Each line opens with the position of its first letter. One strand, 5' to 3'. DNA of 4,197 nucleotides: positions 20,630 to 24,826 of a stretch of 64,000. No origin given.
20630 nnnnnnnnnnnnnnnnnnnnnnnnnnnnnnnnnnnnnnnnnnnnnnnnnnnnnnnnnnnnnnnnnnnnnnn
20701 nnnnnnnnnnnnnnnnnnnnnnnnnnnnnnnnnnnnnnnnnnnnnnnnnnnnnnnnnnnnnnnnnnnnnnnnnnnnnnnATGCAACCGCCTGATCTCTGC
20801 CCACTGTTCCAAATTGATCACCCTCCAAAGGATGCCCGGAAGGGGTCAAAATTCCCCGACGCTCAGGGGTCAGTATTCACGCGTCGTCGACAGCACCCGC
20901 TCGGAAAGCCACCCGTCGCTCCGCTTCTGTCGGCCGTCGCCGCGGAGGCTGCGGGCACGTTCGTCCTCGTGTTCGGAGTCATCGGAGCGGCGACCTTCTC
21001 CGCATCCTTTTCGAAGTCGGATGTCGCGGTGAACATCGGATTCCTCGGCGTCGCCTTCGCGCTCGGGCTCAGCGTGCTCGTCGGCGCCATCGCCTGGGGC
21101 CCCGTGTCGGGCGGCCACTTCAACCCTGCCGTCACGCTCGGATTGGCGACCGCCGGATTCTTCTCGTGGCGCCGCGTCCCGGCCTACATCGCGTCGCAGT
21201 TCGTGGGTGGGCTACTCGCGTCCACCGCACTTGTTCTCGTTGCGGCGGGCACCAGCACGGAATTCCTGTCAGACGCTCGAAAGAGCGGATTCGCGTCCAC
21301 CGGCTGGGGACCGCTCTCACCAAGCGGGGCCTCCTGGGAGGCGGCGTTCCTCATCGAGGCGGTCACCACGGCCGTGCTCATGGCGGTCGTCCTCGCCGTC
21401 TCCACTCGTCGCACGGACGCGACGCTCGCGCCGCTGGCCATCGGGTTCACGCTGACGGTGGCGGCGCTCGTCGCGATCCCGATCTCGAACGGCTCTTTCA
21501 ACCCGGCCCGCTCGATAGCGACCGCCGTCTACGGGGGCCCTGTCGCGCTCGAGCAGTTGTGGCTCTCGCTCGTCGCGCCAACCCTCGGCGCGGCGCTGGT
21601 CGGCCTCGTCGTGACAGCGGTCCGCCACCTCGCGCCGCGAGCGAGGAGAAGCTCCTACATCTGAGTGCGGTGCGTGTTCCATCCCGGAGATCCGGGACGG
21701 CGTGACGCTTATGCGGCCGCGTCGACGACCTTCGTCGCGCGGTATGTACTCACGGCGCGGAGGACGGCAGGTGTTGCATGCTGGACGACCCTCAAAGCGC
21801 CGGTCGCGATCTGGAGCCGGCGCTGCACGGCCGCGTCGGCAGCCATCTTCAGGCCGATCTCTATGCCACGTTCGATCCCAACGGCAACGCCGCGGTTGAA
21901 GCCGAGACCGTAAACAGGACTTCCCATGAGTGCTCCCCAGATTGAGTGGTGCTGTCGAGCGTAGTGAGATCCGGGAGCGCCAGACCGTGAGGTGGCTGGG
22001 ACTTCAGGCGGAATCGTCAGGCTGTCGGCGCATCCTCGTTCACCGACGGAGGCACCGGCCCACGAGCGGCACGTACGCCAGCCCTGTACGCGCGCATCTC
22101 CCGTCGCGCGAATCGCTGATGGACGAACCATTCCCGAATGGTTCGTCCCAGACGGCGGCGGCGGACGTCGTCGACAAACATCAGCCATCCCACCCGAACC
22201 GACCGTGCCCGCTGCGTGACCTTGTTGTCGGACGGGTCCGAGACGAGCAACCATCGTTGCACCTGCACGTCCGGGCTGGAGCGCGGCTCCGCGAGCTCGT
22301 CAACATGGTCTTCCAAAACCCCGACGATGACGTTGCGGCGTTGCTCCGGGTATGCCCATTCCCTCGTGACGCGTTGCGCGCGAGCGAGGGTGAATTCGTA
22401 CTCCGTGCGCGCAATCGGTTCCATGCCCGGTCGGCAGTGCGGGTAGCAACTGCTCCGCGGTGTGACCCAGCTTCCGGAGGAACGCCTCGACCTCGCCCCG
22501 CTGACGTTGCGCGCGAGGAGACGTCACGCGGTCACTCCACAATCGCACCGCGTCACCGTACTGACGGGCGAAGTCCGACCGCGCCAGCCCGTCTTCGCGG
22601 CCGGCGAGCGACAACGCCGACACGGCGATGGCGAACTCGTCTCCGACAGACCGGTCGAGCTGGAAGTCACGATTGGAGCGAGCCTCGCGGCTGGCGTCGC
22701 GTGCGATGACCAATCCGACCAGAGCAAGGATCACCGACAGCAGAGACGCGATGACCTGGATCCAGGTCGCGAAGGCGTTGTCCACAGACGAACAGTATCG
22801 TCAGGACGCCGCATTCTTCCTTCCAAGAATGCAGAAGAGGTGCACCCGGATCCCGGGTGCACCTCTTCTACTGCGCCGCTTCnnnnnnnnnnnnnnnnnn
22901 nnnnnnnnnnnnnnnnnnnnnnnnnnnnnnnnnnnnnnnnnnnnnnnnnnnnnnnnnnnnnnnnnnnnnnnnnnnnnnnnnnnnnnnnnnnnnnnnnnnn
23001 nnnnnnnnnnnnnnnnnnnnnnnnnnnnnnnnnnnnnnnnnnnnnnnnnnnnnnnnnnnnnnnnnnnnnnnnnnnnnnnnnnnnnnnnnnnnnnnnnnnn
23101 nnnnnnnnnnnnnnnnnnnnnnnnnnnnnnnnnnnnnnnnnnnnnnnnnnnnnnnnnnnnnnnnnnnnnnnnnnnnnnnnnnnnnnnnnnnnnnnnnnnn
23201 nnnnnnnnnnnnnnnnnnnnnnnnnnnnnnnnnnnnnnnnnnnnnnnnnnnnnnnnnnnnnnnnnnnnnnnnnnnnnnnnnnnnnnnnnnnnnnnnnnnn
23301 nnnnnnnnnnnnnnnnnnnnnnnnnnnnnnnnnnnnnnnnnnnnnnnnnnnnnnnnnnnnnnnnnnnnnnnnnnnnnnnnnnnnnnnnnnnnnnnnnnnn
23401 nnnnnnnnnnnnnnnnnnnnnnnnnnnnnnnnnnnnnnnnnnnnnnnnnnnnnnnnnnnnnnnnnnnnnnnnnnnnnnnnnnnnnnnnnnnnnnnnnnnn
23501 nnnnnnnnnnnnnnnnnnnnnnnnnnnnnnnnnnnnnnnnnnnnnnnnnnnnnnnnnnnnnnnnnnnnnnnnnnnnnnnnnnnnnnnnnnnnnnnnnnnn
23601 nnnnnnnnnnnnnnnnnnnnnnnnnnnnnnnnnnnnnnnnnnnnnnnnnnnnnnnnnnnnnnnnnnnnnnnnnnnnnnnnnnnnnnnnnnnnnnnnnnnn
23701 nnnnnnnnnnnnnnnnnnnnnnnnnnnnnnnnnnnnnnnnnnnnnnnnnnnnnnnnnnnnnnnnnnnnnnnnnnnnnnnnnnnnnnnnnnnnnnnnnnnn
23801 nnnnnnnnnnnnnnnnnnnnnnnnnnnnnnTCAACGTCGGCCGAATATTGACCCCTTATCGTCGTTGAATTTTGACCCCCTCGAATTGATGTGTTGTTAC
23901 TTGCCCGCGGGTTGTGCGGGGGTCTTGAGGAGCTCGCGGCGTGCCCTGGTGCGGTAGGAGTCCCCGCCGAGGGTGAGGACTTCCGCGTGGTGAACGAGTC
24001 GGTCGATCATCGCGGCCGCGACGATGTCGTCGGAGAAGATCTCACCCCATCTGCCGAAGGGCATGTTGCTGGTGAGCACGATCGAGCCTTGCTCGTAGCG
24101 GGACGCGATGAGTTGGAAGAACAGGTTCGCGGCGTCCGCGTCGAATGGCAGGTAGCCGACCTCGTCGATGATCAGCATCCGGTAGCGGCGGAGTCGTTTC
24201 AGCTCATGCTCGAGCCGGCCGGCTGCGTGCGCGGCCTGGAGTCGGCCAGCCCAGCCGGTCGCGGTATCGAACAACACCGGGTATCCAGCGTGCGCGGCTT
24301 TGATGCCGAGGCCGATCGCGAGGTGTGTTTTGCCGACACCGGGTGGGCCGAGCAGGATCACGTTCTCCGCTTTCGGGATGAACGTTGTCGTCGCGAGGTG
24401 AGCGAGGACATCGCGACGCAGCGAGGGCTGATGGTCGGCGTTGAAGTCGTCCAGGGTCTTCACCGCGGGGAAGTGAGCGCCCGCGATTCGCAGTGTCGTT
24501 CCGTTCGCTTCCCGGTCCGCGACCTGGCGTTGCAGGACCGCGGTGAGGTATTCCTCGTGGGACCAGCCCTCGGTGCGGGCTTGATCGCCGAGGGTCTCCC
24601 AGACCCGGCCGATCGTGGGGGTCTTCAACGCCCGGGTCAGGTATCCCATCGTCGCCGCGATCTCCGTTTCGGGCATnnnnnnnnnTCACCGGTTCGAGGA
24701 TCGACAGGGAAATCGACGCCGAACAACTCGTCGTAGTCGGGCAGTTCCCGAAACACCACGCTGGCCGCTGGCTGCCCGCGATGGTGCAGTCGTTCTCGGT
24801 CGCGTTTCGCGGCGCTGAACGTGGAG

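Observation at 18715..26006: Two identical IS21-family copies in direct orientation forming a composite-transposon-like unit; one copy carries a nonsense mutation and the cargo aquaporin has lost its 5' end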

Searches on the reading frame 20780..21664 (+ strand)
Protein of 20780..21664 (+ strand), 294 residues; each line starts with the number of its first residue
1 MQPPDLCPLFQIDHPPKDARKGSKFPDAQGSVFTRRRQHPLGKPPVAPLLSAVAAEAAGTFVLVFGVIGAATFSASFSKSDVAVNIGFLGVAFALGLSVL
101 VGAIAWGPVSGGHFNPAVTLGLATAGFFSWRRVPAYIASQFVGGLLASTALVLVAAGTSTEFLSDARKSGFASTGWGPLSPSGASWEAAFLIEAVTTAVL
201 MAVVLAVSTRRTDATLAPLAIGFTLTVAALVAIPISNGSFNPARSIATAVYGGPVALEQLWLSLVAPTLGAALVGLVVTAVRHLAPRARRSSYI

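Call 8: search_protein_families(library=pfam, proteins=[window:20780-21664:+])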
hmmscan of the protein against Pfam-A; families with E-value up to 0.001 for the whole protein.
window:20780-21664:+ (294 aa): 1 family
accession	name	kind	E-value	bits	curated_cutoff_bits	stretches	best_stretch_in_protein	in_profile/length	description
PF00230.25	MIP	-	3.3e-37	128.9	25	1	50-277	8-221/222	Major intrinsic protein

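Call 19: find_related_loci(query=window:20894-21664:+, collection=genome_contigs, flank=8000)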
Query window:20894-21664:+ (256 aa) in genome_contigs; peptide patterns used: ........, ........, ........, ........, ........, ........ (x = any residue, [..] = any of these).
600 stretches matched a pattern (row limit reached: there are more); 25 encode a relative of the query (tblastn E <= 1e-3); 25 distinct loci.
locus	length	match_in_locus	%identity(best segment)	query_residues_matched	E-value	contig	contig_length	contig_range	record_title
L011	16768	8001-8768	88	1-256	5e-129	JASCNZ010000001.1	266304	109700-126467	Microbacteriaceae bacterium PS02344 NODE_1_length_266304_cov_26.665580, whole genome shotgun sequence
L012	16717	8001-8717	64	5-245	2e-80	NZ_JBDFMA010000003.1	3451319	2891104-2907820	Microbacterium sp. 1P10AE contig_2, whole genome shotgun sequence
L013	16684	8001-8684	65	9-235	8e-78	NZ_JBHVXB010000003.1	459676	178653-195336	Leifsonia sp. NPDC058248 NPDC058248_T39_C3.ctg-0003, whole genome shotgun sequence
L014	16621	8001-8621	60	17-225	4e-68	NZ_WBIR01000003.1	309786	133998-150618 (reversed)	Agromyces salentinus strain JCM 14323 Scaffold3_1, whole genome shotgun sequence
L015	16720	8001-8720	50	6-245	1e-56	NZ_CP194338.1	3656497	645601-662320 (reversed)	Curtobacterium sp. SP.BCp chromosome, complete genome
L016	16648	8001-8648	48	15-239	1e-53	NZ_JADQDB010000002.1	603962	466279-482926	Pelagibacterium limicola strain NAJP-14 Scaffold2_1, whole genome shotgun sequence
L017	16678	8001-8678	47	5-238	5e-51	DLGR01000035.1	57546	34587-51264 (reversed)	MAG TPA_asm: Micavibrio sp. UBA7689 UBA7689_contig_3664, whole genome shotgun sequence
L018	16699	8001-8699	42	15-246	2e-31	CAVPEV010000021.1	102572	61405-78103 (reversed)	MAG: uncultured Actinomycetota bacterium isolate MFD10097.bin.1.32 genome assembly, contig: contig_20436, whole genome s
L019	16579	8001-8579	39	15-229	3e-25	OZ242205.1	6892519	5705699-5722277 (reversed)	MAG: Vicinamibacterales bacterium isolate eeb0043e-0032-4cf8-a264-719f6bba5173 genome assembly, chromosome: 1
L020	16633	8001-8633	40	15-248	1e-24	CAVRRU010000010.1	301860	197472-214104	MAG: uncultured Gaiellaceae bacterium isolate MFD04850.bin.1.232 genome assembly, contig: contig_61970, whole genome sho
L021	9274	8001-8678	37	7-254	6e-24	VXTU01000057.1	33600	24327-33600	MAG: Chloroflexi bacterium isolate SB0666_bin_12 NODE_494_length_33600_cov_10.147563, whole genome shotgun sequence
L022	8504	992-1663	37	4-249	1e-23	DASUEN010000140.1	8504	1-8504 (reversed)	MAG TPA_asm: Thermoanaerobaculia bacterium isolate SMAG_U1354 k141_371857, whole genome shotgun sequence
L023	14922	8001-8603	36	16-239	2e-23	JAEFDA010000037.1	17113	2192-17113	MAG: Thaumarchaeota archaeon isolate TS contig-70_308_length_17114_read-count_345870, whole genome shotgun sequence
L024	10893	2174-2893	33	1-238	9e-23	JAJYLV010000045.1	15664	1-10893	MAG: Chloroflexi bacterium isolate DBS2-1.bin91 NODE_6844_length_15664_cov_8.588981, whole genome shotgun sequence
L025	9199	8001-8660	37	7-248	8e-23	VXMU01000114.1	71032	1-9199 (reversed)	MAG: Chloroflexi bacterium isolate SB0661_bin_44 NODE_473_length_71032_cov_43.815687, whole genome shotgun sequence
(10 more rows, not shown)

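Call 20: find_homologous_proteins(query=window:20894-21661:+)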
Query window:20894-21661:+ (256 aa): 3454 proteins with E <= 0.001 among 8000 candidates; the best 120 are listed.
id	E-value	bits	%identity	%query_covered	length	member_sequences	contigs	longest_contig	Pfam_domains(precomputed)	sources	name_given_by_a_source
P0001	3.9e-149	513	100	100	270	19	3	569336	PF00230.26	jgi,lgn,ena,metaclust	metaclust:\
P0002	7.2e-133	460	89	100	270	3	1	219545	PF00230.26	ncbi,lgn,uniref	ncbi:aquaporin [Microbacterium sp. LS_15]|uniref:aquaporin n=1 Tax=Microbacterium sp. LS_15 TaxID=30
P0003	3.5e-130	451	88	100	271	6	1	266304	PF00230.26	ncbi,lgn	-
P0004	1.1e-82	295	68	91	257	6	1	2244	PF00230.26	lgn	-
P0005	4.6e-82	293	65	98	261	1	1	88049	PF00230.26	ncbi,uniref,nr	ncbi:aquaporin [Herbiconiux daphne]|uniref:Aquaporin n=1 Tax=Herbiconiux daphne TaxID=2970914 RepID=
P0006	6.8e-82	293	64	89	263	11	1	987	PF00230.26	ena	-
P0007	2.2e-81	291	66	86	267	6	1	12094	PF00230.26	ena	-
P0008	2.8e-81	291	68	83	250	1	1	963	PF00230.26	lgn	-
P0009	3.9e-81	290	66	93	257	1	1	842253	PF00230.26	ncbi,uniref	ncbi:aquaporin [Leifsonia sp. 22587]|uniref:aquaporin n=1 Tax=Leifsonia sp. 22587 TaxID=3453946 RepI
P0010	4.0e-81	290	65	94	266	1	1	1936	PF00230.26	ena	-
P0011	1.3e-80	289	60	91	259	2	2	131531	PF00230.26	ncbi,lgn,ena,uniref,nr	ncbi:aquaporin [uncultured Leifsonia sp.]|uniref:aquaporin n=1 Tax=uncultured Leifsonia sp. TaxID=34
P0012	1.8e-80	288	65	92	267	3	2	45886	PF00230.26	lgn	-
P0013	7.0e-80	286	66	92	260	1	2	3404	PF00230.26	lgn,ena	-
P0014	1.2e-79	285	64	94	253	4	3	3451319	PF00230.26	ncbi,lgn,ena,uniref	ncbi:aquaporin [Microbacterium sp. 1P10AE]|uniref:aquaporin n=1 Tax=Microbacterium sp. 1P10AE TaxID=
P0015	2.0e-79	285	59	95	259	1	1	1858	PF00230.26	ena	-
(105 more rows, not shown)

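Call 22: find_encoding_contigs(protein=P0001, flank=10000, max_places=6)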
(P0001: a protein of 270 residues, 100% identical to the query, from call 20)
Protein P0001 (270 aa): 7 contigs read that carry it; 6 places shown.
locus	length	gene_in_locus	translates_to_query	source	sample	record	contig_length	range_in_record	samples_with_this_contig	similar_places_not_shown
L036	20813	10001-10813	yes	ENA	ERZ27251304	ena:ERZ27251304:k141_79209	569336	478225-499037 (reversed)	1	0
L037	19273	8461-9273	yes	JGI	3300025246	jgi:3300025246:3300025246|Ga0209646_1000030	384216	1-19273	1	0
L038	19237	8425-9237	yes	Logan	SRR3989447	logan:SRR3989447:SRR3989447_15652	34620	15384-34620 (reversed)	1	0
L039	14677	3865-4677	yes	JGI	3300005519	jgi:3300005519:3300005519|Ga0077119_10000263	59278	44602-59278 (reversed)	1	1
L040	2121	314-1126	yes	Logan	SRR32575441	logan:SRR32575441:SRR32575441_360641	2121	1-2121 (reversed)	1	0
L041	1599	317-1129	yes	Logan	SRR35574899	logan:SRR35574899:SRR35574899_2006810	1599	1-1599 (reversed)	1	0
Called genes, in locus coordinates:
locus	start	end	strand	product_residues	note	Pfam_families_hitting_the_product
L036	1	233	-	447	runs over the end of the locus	PF00083:Sugar_tr, PF07690:MFS_1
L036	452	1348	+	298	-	PF01047:MarR (faint), PF13404:HTH_AsnC-type, PF13412:HTH_24 (weak), PF25212:HVO_A0114 (faint), PF01037:AsnC_trans_reg, PF22482:AsnC_trans_reg_3 (faint), PF13404:HTH_AsnC-type, PF13412:HTH_24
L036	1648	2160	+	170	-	PF11625:DUF3253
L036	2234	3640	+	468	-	PF11700:ATG22, PF07690:MFS_1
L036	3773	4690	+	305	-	PF01545:Cation_efflux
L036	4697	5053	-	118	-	PF01047:MarR (weak), PF12802:MarR_2, PF09339:HTH_IclR (weak)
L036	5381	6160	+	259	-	-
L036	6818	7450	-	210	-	PF00440:TetR_N (weak), PF16925:TetR_C_13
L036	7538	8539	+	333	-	PF00561:Abhydrolase_1, PF00975:Thioesterase (faint), PF12146:Hydrolase_4, PF12697:Abhydrolase_6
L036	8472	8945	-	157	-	-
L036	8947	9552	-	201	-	PF06559:DCD_N, PF22769:DCD, PF22569:DCD_C, PF00692:dUTPase (weak)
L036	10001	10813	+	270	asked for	PF00230:MIP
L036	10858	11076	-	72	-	-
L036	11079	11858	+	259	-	-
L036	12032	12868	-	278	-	PF00561:Abhydrolase_1, PF12146:Hydrolase_4, PF12697:Abhydrolase_6, PF00326:Peptidase_S9 (weak)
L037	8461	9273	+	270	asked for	PF00230:MIP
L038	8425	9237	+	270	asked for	PF00230:MIP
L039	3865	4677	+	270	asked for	PF00230:MIP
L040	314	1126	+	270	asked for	PF00230:MIP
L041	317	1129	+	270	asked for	PF00230:MIP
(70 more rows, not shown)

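Call 34: find_encoding_contigs(protein=window:20780-21664:+, flank=8000, max_places=10)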
Protein window:20780-21664:+ (294 aa): 24 contigs read that carry it; 10 places shown.
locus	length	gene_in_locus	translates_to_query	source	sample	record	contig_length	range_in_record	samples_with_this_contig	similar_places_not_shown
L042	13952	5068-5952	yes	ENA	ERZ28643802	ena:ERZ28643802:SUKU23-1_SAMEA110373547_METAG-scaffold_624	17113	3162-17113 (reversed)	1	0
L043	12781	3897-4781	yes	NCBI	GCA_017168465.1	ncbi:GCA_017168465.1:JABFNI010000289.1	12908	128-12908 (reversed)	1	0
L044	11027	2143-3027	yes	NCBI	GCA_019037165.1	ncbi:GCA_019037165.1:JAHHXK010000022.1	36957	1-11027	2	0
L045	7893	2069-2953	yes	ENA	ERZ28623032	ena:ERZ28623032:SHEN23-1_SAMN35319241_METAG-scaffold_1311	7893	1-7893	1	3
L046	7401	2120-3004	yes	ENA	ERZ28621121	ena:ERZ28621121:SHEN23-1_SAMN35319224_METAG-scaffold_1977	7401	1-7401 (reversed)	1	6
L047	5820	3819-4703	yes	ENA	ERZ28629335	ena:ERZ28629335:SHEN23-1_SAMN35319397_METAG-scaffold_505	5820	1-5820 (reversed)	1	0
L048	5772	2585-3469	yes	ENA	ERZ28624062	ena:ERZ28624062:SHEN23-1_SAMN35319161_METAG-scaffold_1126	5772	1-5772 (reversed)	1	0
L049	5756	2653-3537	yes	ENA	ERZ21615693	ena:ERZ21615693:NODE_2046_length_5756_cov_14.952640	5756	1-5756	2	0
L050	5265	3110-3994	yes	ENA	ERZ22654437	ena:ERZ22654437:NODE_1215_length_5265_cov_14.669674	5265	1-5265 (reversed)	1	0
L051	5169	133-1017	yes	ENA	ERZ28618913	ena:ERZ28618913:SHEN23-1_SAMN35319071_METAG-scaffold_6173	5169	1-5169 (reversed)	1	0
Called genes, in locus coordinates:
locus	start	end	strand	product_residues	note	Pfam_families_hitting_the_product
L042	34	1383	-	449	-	PF00872:Transposase_mut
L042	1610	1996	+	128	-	-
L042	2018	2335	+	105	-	PF01527:HTH_Tnp_1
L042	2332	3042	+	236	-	PF13276:HTH_21, PF00665:rve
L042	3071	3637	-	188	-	PF00308:Bac_DnaA (weak), PF01695:IstB_IS21, PF13481:AAA_25 (faint)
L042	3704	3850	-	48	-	-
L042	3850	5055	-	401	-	PF00665:rve (weak), PF22483:Mu-transpos_C_2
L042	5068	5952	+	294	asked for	PF00230:MIP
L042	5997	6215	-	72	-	-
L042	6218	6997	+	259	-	-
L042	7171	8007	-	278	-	PF00561:Abhydrolase_1, PF12146:Hydrolase_4, PF12697:Abhydrolase_6, PF00326:Peptidase_S9 (weak)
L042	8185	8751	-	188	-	PF00308:Bac_DnaA (weak), PF01695:IstB_IS21, PF13481:AAA_25 (faint)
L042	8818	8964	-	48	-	-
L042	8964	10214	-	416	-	PF00665:rve (weak), PF22483:Mu-transpos_C_2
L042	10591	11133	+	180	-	-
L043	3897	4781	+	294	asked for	PF00230:MIP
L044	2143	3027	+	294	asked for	PF00230:MIP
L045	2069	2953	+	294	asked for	PF00230:MIP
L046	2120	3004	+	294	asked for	PF00230:MIP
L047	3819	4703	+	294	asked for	PF00230:MIP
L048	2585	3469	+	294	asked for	PF00230:MIP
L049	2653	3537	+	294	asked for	PF00230:MIP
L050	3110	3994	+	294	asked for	PF00230:MIP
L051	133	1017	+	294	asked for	PF00230:MIP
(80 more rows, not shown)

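Call 42: search_protein_families(library=ncbifam, proteins=[P0001])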
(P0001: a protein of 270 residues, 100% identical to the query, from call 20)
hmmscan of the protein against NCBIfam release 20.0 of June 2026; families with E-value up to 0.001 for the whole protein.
P0001 (270 aa): 4 families
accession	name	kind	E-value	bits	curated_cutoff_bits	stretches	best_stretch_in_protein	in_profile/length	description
NF003838.0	PRK05420.1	equivalog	3.3e-59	200.2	256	1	28-257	4-226/231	aquaporin Z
TIGR00861.1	MIP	subfamily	1.3e-42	146.1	171.25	1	31-253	1-223/224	MIP family channel protein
NF045553.1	AquGlycerPorinGla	equivalog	8.4e-15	54.7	400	1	32-130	12-108/290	aquaglyceroporin Gla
NF043012.1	LacAcidTportLarD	equivalog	3.4e-06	26.7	390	1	37-202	13-170/237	D/L-lactic acid transporter LarD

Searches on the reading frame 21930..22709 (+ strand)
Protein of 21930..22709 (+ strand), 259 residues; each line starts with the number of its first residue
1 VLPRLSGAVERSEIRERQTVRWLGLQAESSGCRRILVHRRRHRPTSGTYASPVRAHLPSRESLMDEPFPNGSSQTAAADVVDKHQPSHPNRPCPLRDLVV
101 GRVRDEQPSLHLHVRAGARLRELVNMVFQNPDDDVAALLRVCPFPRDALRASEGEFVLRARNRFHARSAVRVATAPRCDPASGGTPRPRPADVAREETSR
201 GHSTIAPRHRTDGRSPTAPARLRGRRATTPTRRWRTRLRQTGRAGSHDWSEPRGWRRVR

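Call 8: search_protein_families(library=pfam, proteins=[window:21930-22709:+])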
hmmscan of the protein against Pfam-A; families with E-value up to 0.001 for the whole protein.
window:21930-22709:+ (259 aa): 0 families

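Call 42: search_protein_families(library=ncbifam, proteins=[window:21930-22709:+])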
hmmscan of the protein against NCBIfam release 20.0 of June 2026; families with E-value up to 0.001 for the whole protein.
window:21930-22709:+ (259 aa): 0 families

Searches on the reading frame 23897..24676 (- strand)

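Call 8: search_protein_families(library=pfam, proteins=[window:23897-24676:-])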
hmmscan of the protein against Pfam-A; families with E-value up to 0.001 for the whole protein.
window:23897-24676:- (259 aa): 5 families
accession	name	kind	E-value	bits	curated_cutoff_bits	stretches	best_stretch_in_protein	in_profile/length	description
PF01695.23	IstB_IS21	-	4.7e-72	242.8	24.1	1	15-248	4-237/238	IstB-like ATP binding protein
PF00308.24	Bac_DnaA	-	8.9e-06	26.4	23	1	102-204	33-138/162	Bacterial DnaA ATPAse domain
PF13481.12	AAA_25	-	1.6e-05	25.1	27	1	93-136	28-65/195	AAA domain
PF13401.12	AAA_22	-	0.00054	20.7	27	0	145-185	65-103/130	AAA domain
PF20720.3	nSTAND3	-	0.00099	19.3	27.2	0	102-134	16-48/155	Novel STAND NTPase 3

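Call 42: search_protein_families(library=ncbifam, proteins=[window:23897-24676:-])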
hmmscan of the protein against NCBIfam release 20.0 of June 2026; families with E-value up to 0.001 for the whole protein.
window:23897-24676:- (259 aa): 10 families
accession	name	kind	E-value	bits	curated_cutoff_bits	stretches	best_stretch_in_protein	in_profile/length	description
NF005098.0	PRK06526.1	subfamily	1.5e-132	440.9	296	1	4-255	10-261/266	transposase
NF038214.1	IS21_help_AAA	equivalog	1.2e-83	280.4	200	1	15-244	2-231/232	IS21-like element helper ATPase IstB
NF006616.1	PRK09183.1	subfamily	9.7e-72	241.3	300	1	10-247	7-246/253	IS21-like element helper ATPase IstB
NF006038.0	PRK08181.1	subfamily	1.3e-56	191.8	317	1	8-257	11-261/271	transposase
NF005304.0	PRK06835.1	equivalog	1e-11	44.6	215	1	98-246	178-324/330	ATP-binding protein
NF005992.0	PRK08116.1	subfamily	1.4e-10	40.7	189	1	102-250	111-260/269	hypothetical protein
TIGR00362.1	DnaA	equivalog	6e-07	28.9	343.9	1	103-204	137-241/437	chromosomal replication initiator protein DnaA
TIGR03420.1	DnaA_homol_Hda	equivalog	2.7e-05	23.8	194.8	1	72-203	11-129/226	DnaA regulatory inactivator Hda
NF009043.0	PRK12377.1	subfamily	7.4e-05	22.4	389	1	100-207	98-207/248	ATP-binding protein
TIGR03499.1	FlhF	equivalog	0.00046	20.3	174.15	0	32-117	127-212/286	flagellar biosynthesis GTPase FlhF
